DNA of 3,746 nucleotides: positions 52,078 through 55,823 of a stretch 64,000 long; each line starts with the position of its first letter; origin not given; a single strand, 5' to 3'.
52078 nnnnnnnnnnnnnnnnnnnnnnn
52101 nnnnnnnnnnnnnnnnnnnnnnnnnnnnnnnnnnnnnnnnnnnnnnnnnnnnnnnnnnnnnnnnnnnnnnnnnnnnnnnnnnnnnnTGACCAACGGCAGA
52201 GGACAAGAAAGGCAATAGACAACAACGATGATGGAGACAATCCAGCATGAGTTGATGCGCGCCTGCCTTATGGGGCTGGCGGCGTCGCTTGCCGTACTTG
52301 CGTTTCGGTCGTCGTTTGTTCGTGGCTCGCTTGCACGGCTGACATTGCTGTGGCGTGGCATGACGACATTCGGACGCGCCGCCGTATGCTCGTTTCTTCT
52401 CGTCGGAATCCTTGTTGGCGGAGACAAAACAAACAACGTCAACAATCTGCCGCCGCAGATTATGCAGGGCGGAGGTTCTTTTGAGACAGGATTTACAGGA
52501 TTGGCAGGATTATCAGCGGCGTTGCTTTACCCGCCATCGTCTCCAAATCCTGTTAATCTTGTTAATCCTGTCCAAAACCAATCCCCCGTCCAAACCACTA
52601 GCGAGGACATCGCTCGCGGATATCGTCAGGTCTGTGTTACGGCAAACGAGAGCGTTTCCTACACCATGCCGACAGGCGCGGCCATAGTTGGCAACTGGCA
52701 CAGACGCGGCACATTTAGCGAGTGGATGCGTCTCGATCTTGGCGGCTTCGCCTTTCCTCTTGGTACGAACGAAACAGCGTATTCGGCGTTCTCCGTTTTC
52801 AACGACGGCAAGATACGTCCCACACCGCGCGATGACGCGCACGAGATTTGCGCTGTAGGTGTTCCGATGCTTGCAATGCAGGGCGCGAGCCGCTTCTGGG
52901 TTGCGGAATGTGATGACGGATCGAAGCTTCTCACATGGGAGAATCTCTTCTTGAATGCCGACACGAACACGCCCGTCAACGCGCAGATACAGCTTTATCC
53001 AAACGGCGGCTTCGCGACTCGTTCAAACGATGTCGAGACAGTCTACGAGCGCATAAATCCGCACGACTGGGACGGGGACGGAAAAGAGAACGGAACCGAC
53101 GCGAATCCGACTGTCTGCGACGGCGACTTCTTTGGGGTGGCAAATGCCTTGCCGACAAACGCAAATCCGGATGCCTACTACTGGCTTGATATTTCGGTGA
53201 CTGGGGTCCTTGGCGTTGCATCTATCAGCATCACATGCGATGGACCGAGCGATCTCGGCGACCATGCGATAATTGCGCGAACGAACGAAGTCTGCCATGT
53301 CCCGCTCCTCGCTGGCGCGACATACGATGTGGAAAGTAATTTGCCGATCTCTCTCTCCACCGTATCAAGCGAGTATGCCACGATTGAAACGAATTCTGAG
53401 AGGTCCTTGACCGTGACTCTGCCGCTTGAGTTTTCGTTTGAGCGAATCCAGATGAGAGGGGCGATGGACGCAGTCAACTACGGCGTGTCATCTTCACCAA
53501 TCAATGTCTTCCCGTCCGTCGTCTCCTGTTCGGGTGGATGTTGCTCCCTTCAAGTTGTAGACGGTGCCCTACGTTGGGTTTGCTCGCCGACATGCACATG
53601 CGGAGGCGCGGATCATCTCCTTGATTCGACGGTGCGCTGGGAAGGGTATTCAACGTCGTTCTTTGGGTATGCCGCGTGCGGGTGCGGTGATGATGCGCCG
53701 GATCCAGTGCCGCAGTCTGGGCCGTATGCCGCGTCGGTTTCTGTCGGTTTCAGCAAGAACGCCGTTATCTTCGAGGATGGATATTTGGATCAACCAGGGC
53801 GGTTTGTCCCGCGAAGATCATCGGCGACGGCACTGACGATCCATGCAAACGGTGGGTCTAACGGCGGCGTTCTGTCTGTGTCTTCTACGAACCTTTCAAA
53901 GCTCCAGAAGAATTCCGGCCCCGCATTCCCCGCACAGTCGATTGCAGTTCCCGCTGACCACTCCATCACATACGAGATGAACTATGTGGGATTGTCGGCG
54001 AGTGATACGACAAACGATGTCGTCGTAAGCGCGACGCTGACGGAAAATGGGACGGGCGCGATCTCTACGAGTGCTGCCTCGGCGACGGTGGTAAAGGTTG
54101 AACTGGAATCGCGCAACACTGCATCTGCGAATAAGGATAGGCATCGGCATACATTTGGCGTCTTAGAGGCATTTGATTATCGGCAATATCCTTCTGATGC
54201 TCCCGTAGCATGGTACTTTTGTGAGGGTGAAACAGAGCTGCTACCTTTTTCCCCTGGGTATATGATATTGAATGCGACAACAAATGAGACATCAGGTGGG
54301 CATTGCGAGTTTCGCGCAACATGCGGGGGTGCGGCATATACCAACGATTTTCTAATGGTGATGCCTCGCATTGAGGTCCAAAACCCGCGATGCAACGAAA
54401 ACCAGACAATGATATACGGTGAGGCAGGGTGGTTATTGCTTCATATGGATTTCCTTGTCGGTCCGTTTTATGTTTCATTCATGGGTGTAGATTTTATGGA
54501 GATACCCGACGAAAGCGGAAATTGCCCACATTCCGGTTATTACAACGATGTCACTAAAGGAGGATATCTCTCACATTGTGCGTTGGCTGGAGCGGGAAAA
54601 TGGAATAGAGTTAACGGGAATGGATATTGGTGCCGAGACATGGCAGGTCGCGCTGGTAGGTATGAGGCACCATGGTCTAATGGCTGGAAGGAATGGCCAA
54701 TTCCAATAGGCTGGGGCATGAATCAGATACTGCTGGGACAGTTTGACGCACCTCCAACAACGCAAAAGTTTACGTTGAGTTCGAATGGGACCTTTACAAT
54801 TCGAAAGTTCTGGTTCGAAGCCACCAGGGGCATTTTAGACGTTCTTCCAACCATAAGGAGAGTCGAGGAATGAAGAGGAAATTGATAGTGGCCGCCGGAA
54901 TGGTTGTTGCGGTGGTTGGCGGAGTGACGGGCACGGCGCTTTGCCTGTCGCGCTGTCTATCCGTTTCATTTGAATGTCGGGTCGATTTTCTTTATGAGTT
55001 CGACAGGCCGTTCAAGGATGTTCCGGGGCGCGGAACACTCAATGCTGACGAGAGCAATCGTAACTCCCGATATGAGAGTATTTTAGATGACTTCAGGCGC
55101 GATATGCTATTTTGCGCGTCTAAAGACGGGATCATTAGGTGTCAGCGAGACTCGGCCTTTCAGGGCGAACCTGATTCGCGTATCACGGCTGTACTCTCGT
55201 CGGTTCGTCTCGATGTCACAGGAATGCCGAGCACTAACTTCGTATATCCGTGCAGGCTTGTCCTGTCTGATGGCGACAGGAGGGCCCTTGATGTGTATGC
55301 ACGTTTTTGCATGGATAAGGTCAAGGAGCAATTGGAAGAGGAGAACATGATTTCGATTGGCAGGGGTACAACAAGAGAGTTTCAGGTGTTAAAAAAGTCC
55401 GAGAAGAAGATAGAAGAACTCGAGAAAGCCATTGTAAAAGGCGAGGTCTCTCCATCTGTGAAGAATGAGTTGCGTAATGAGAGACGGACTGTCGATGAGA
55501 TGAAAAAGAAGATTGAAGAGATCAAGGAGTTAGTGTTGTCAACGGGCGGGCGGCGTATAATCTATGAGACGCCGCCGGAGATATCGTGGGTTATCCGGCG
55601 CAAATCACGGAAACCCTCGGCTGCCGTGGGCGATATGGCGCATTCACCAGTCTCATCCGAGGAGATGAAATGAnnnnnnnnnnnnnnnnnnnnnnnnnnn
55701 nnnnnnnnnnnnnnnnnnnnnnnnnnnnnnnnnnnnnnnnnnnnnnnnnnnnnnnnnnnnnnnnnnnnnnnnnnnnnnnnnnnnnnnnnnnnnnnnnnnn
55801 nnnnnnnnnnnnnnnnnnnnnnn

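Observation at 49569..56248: Lower-GC ~6.6 kb island splits a tetR-MFP-RND efflux operon and appears to donate a new promoter and a chimeric N-terminus to the pump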

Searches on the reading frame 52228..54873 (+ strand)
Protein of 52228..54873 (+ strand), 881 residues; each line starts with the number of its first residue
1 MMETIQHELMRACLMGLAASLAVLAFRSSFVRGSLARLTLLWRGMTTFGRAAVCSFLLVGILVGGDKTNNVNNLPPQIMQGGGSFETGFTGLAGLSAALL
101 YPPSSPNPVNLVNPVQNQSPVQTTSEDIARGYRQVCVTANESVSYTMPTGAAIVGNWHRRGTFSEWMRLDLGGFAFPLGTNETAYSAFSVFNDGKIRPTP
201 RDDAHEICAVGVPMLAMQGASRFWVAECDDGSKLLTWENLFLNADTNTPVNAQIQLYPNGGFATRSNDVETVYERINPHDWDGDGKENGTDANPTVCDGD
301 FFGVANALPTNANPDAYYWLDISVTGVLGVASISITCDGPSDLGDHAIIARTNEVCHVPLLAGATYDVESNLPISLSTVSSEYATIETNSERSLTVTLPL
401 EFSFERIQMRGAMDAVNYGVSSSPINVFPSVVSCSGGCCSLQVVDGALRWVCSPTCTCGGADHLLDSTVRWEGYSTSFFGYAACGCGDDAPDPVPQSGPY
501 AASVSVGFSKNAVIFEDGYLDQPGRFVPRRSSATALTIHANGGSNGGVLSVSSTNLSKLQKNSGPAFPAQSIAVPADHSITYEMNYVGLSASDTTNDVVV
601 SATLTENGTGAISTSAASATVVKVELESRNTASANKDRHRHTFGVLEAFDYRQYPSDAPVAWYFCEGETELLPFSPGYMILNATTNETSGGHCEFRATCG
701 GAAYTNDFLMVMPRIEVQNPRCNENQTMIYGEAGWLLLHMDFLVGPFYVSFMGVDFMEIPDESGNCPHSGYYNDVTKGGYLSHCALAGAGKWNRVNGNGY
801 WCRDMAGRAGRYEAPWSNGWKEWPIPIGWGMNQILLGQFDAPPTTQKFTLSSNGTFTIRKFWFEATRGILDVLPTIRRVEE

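Call 6: search_protein_families(library=pfam, proteins=[window:52228-54873:+], max_evalue=0.01)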
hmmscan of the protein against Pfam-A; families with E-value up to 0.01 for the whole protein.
window:52228-54873:+ (881 aa): 0 families

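Call 7: search_protein_families(library=ncbifam, proteins=[window:52228-54873:+], max_evalue=1)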
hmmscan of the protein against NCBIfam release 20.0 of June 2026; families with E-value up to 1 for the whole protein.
window:52228-54873:+ (881 aa): 0 families

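Call 8: search_protein_families(library=padloc, proteins=[window:52228-54873:+], max_evalue=1)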
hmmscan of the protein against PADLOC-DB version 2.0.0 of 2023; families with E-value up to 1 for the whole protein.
window:52228-54873:+ (881 aa): 0 families

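Call 9: search_protein_families(library=phrogs, proteins=[window:52228-54873:+], max_evalue=1)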
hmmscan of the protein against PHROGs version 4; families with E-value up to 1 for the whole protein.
window:52228-54873:+ (881 aa): 0 families

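Call 39: find_homologous_proteins(query=window:52228-54873:+, max_evalue=0.001)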
Query window:52228-54873:+ (881 aa): 411 proteins with E <= 0.001 among 8000 candidates; the best 120 are listed.
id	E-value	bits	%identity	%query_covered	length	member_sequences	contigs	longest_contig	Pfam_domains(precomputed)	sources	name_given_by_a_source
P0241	0.0e+0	1954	94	100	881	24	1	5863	-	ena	-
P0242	0.0e+0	1890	92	100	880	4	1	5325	-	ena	-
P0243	0.0e+0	1272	68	93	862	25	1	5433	-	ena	-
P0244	0.0e+0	1248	66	95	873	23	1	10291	-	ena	-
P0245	0.0e+0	1212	64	95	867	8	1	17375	-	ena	-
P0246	0.0e+0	1207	66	92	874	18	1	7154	-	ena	-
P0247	0.0e+0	1186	64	93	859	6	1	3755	-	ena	-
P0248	0.0e+0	1179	64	91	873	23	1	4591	-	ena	-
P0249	0.0e+0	1173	62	99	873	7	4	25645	-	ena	-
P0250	0.0e+0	1132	58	100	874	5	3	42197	-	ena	-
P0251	0.0e+0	1085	60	94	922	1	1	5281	-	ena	-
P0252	0.0e+0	1076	61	85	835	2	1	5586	-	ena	-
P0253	0.0e+0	1027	59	94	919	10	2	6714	-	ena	-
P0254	0.0e+0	1015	55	100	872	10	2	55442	-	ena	-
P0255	6.1e-296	1002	54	100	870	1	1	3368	-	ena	-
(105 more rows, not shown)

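Call 40: find_encoding_contigs(protein=P0241, flank=10000, max_places=4)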
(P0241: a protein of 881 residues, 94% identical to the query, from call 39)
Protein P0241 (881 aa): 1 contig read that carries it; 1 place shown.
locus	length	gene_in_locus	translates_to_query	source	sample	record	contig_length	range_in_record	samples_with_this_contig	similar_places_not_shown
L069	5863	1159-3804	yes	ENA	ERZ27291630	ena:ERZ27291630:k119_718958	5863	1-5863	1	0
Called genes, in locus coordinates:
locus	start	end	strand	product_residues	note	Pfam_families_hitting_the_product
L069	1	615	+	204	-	?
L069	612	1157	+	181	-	-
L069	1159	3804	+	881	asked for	-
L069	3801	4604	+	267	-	-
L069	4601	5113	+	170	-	-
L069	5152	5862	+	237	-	?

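Call 41: find_encoding_contigs(protein=P0250, flank=10000, max_places=3)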
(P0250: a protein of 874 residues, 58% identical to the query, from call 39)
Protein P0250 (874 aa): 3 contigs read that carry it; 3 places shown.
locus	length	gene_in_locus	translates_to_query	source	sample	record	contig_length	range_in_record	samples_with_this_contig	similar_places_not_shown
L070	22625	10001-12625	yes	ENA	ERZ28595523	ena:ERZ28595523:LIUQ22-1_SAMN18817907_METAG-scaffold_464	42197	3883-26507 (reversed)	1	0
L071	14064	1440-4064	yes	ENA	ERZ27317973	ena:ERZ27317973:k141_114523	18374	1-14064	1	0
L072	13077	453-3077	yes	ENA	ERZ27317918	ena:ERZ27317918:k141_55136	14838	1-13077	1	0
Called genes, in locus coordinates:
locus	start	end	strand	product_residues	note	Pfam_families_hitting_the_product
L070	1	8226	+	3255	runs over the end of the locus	-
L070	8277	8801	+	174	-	-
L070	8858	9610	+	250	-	-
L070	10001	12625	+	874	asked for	-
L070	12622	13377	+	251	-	-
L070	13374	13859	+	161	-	-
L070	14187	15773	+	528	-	PF01676:Metalloenzyme, PF06415:iPGM_N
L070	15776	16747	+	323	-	PF01510:Amidase_2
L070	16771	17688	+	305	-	PF00890:FAD_binding_2 (faint), PF01266:DAO (faint), PF01946:Thi4 (faint), PF03486:HI0933_like (faint), PF07992:Pyr_redox_2, PF13738:Pyr_redox_3, PF00070:Pyr_redox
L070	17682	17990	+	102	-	PF00085:Thioredoxin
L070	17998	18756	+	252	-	PF20511:PMI_typeI_cat (faint)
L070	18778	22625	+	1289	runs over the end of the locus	PF00128:Alpha-amylase (weak), PF12439:GDE_N, PF06202:GDE_C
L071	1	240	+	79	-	?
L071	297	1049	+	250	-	-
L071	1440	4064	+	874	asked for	-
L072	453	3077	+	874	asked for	-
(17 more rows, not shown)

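Call 53: find_related_loci(query=window:52228-54873:+, collection=viral_contigs, flank=8000)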
Query window:52228-54873:+ (881 aa) in viral_contigs; peptide patterns used: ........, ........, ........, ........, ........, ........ (x = any residue, [..] = any of these).
1 stretches matched a pattern, but none encodes a relative of the query by tblastn (E <= 1e-3).

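Call 57: search_protein_families(library=pfam, proteins=[L069:1-615:+, L069:612-1157:+, L070:8277-8801:+, L070:8858-9610:+], max_evalue=0.01)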
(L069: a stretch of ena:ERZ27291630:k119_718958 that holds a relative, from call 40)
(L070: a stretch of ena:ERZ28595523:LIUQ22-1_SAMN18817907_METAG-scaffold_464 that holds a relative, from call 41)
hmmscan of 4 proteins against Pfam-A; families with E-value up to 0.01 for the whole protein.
L069:1-615:+ (204 aa): 1 family
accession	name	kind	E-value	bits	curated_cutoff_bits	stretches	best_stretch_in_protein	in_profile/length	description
PF13651.11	EcoRI_methylase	-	5.6e-80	269.7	26.4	1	1-183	147-344/345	Adenine-specific methyltransferase EcoRI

L069:612-1157:+ (181 aa): 0 families

L070:8277-8801:+ (174 aa): 1 family
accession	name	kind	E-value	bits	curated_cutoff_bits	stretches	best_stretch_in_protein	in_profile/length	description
PF07589.16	PEP-CTERM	-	0.0028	18.1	20.7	1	142-162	2-22/24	PEP-CTERM motif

L070:8858-9610:+ (250 aa): 0 families

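Call 58: find_related_loci(query=window:52228-54873:+, collection=metagenome_contigs, flank=10000)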
Query window:52228-54873:+ (881 aa) in metagenome_contigs; peptide patterns used: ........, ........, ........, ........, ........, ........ (x = any residue, [..] = any of these).
40 stretches matched a pattern; 27 encode a relative of the query (tblastn E <= 1e-3); 27 distinct loci.
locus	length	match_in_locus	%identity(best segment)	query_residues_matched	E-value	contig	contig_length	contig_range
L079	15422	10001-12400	67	67-881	0e+0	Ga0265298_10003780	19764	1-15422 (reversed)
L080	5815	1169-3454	55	115-881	0e+0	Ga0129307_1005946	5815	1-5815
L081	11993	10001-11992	63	43-711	0e+0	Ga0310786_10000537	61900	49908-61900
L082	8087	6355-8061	64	67-626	0e+0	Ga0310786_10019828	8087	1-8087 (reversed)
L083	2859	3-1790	49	303-868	6e-168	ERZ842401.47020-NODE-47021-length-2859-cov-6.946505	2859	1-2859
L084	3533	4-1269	58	55-486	6e-161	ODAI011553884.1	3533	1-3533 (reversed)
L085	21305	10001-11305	57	43-486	3e-153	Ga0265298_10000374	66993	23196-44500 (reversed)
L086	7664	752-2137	53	35-486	3e-151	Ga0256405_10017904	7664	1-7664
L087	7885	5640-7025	53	17-486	1e-145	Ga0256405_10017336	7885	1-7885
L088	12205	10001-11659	45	72-638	2e-140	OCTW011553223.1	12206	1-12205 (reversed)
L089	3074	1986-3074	62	67-438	8e-146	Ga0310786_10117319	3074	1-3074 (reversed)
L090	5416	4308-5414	62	43-419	2e-136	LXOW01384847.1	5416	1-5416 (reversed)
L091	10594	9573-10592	62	67-415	2e-131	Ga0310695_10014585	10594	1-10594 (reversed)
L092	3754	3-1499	46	144-638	4e-134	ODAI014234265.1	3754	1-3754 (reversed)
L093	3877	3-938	63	180-493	3e-123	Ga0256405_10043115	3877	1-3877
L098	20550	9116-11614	64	67-879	0e+0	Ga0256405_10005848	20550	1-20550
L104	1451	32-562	61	703-880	6e-67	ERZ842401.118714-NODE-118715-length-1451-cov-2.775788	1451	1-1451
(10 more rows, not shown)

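Call 69: predict_structure(alignment_id=A2)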
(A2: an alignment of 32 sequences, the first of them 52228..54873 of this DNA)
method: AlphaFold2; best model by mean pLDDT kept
length: 881 residues; sequences in the alignment: 32
mean_pLDDT: 77.3   pTM: 0.55
mean pLDDT of the five models: 77.3, 76.7, 75.4, 75.1, 73.2
residues with pLDDT >= 90: 234; 70-90: 433; 50-70: 126; < 50: 88
segments of 3 or more residues with pLDDT < 50: 62-120, 159-161, 178-182, 289-305
pLDDT, mean of each block of 10 residues (from residue 1): 69 82 72 72 70 68 39 28 24 27 28 31 59 76 69 71 66 58 64 78 74 73 85 85 72 81 81 68 49 42 52 85 70 78 73 76 87 82 80 83 83 74 89 79 85 66 85 87 69 78 93 92 80 93 91 91 78 90 90 94 90 94 95 84 95 94 93 93 87 94 94 89 80 89 91 93 80 76 79 90 86 90 91 92 88 93 90 78 58
secondary structure, 60 per line:
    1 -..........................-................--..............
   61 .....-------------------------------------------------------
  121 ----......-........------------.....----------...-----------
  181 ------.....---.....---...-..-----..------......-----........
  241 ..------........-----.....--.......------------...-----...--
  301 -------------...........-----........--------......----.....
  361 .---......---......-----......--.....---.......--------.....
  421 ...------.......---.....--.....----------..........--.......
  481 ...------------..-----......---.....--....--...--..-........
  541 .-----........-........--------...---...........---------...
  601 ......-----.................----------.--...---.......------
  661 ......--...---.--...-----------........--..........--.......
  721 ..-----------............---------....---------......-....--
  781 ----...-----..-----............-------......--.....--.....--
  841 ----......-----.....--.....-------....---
elements in order (helices of 4 or more, strands of 3 or more residues): H2-27 H29-44 H47-65 H125-130 E132-139 E152-156 E167-169 E187-191 E195-199 E222-227 E233-242 E249-256 E262-266 E269-275 E317-324 E330-337 E346-351 E356-361 E365-370 E374-379 E385-390 E393-397 E401-407 E416-423 E430-436 E440-444 E447-451 E462-471 E474-483 E503-508 E512-516 E519-522 E525-527 E533-541 E547-554 E559-563 E572-574 E578-588 E598-606 E612-628 E642-644 E648-654 E661-666 E669-671 E678-680 E692-699 E702-711 E714-722 E734-745 E755-758 H770-773 H775-778 E800-811 E819-824 E827-831 E834-838 E845-850 E856-860 E863-867 E875-878

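Call 72: fold_search(model_id=the predicted structure, library=pdb)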
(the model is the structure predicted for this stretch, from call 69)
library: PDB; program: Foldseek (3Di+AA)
matches with E <= 10: 1325; with E <= 0.001: 127
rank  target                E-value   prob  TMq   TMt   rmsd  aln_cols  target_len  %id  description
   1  8dfm_B                1.1e-07  1.00  0.11  0.17  43.5       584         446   11  Ectodomain of full-length wild-type KIT-SCF dimers (released 2023-03-29)
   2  6ru5_A                1.9e-07  1.00  0.14  0.17  18.5       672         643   10  human complement C3 in complex with the hC3Nb1 nanobody (released 2019-08-21)
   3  8uin_A                2.5e-07  1.00  0.14  0.16  20.2       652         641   10  Structure of the C3bBb-albicin complex (released 2024-05-08)
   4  8dfm_A                3.4e-07  1.00  0.12  0.19  44.1       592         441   11  Ectodomain of full-length wild-type KIT-SCF dimers (released 2023-03-29)
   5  3b43                  5.4e-07  1.00  0.13  0.17  52.7       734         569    9  I-band fragment I65-I70 from titin (released 2008-01-22)
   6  3dmk_B                6.5e-07  0.94  0.10  0.12  36.0       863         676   10  Crystal structure of Down Syndrome Cell Adhesion Molecule (DSCAM) isoform 1.30.30, N-terminal eight Ig domains (released 2008-10-07)
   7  8ovb_A                7.9e-07  1.00  0.13  0.15  19.8       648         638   11  Human Complement C3b in complex with Trypanosoma brucei ISG65. (released 2024-02-14)
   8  8dfp_A                1.0e-06  0.99  0.09  0.16  43.0       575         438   11  Ectodomain of full-length KIT(DupA502,Y503)-SCF dimers (released 2023-03-29)
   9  5k6u_A                1.1e-06  1.00  0.12  0.22  16.4       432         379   11  Sidekick-1 immunoglobulin domains 1-4, crystal form 1 (released 2016-09-28)
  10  7q62_B                1.1e-06  0.99  0.12  0.12  24.2       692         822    9  Structure of TEV cleaved A2ML1 dimer (A2ML1-TT dimer) (released 2022-04-20)
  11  3dmk_A                1.1e-06  0.93  0.10  0.11  37.3       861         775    9  Crystal structure of Down Syndrome Cell Adhesion Molecule (DSCAM) isoform 1.30.30, N-terminal eight Ig domains (released 2008-10-07)
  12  5xwx_A                1.2e-06  1.00  0.12  0.21  16.6       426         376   11  Crystal structure of the four N-terminal immunoglogulin domains of Sidekick-1 protein (released 2018-08-29)
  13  3t4a_A                1.3e-06  1.00  0.15  0.18  19.5       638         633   11  Structure of a truncated form of Staphylococcal Complement Inhibitor B bound to human C3c at 3.4 Angstrom resolution (released 2011-11-23)
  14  2qki_D                1.3e-06  0.99  0.14  0.16  18.9       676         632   10  Human C3c in complex with the inhibitor compstatin (released 2007-08-14)
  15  7q61_A                1.4e-06  0.99  0.11  0.10  21.6       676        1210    9  Structure of TEV conjugated A2ML1 (A2ML1-TC) (released 2022-04-20)
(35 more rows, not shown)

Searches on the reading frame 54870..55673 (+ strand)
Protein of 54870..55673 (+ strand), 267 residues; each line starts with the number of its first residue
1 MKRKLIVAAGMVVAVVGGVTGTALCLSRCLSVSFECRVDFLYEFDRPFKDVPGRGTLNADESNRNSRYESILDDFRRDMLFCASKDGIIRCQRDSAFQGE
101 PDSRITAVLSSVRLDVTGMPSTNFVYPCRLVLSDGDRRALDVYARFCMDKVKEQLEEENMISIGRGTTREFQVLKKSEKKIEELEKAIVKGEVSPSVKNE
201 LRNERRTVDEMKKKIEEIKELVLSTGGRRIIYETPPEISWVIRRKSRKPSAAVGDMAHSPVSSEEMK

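Call 6: search_protein_families(library=pfam, proteins=[window:54870-55673:+], max_evalue=0.01)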
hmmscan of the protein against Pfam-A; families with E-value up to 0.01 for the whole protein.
window:54870-55673:+ (267 aa): 0 families

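Call 7: search_protein_families(library=ncbifam, proteins=[window:54870-55673:+], max_evalue=1)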
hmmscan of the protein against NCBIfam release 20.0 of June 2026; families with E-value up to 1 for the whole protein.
window:54870-55673:+ (267 aa): 4 families
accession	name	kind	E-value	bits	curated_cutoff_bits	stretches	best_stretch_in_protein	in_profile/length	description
NF033542.1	transpos_IS110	equivalog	0.031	13.4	140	1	133-221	116-206/343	IS110 family RNA-guided transposase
NF047331.1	phage_HTJ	equivalog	0.038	13.7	33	1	179-229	3-53/59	phage head-tail joining protein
TIGR04527.1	mycoplas_twoTM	subfamily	0.074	12.7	125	1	173-219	55-102/248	MG_279/MG_280 family protein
TIGR01011.1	rpsB_bact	equivalog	0.12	11.6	76.3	1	166-221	97-152/225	30S ribosomal protein S2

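Call 8: search_protein_families(library=padloc, proteins=[window:54870-55673:+], max_evalue=1)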
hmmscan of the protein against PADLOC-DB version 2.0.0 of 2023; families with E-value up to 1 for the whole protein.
window:54870-55673:+ (267 aa): 1 family
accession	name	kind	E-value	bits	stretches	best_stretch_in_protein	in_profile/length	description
PDLC01268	CasR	-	0.014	13.4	1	159-231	26-89/179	"CAS-I,CAS-II,CAS-III,CAS-IV,CAS-V,CAS-VI; associated_signaling"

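Call 9: search_protein_families(library=phrogs, proteins=[window:54870-55673:+], max_evalue=1)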
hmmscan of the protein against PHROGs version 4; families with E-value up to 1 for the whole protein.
window:54870-55673:+ (267 aa): 2 families
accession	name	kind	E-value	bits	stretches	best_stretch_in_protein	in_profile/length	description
phrog_2545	-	connector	0.23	12.5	0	178-228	5-54/68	head-tail adaptor Ad1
phrog_473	-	head and packaging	0.56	11.7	0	190-223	35-68/75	virion structural protein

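Call 73: find_encoding_contigs(protein=window:54870-55673:+, flank=10000, max_places=6)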
Protein window:54870-55673:+ (267 aa): 3 contigs read that carry it; 3 places shown.
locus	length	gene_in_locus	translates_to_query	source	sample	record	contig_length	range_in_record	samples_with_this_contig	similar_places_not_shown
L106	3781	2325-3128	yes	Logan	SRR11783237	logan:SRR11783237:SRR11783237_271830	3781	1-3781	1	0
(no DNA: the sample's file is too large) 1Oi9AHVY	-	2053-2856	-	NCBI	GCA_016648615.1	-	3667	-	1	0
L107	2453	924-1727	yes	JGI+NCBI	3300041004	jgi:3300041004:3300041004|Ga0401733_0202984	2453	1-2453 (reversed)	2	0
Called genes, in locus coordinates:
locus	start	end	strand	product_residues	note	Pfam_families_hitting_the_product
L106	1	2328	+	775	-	?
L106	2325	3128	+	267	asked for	-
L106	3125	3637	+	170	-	-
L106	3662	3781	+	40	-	?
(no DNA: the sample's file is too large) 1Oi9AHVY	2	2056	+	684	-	?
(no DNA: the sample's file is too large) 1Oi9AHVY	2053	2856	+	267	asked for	-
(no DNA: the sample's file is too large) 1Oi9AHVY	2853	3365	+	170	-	-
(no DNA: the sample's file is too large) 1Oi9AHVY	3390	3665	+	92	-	?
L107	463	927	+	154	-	-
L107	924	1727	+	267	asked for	-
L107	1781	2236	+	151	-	-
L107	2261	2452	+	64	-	?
